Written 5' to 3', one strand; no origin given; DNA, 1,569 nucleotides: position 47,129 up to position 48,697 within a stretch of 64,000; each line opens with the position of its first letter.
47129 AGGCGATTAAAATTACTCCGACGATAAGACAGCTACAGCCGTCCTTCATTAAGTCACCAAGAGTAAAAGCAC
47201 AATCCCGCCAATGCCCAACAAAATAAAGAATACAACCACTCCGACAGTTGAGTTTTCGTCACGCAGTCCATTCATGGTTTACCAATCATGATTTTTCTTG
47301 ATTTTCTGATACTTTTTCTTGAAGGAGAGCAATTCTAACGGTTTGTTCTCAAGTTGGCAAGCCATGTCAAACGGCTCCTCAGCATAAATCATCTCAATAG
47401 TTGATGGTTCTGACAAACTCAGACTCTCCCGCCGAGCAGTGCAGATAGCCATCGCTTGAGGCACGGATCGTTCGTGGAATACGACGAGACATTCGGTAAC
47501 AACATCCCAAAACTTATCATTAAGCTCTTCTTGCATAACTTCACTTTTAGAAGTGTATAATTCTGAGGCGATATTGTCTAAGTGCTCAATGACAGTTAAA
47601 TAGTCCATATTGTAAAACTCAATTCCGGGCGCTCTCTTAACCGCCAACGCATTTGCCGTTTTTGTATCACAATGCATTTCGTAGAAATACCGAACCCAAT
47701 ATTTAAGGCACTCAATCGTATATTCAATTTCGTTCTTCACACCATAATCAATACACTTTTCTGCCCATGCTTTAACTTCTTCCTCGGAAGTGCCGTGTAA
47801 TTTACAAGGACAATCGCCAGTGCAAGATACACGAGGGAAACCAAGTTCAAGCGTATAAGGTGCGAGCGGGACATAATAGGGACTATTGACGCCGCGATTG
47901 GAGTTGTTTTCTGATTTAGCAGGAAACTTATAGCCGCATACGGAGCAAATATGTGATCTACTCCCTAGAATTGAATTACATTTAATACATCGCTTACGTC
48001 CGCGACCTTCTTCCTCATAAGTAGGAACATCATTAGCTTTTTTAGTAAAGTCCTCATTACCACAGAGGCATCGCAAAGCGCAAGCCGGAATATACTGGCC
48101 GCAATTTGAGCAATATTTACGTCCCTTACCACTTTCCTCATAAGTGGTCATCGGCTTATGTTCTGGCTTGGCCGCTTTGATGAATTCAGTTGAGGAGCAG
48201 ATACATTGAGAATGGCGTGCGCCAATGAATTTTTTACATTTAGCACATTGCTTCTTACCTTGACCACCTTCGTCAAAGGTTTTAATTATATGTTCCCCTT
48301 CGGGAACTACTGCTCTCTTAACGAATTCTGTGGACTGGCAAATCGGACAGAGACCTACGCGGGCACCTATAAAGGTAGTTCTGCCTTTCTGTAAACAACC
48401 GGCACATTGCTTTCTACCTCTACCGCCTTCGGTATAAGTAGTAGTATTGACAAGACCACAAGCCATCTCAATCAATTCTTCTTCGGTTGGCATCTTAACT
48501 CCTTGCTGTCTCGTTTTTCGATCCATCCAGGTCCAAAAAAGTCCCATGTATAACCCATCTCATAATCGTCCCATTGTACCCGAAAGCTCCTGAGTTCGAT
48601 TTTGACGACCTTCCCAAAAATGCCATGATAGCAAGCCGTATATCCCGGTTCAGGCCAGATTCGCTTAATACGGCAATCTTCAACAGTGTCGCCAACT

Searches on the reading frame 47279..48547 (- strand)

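Call 18: search_protein_families(library=pfam, proteins=[window:47279-48547:-], max_evalue=0.01)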
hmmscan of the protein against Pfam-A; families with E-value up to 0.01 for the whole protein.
window:47279-48547:- (422 aa): 1 family
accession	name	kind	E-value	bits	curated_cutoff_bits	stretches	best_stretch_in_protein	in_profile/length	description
PF23580.1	Znf_XAF1_N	-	0.0067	16.3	27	0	142-155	4-17/30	XIAP-associated factor 1-like, N-terminal zinc finger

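Call 55: search_protein_families(library=phrogs, proteins=[window:47279-48547:-], max_evalue=0.001)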
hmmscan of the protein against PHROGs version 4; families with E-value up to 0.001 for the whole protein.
window:47279-48547:- (422 aa): 0 families
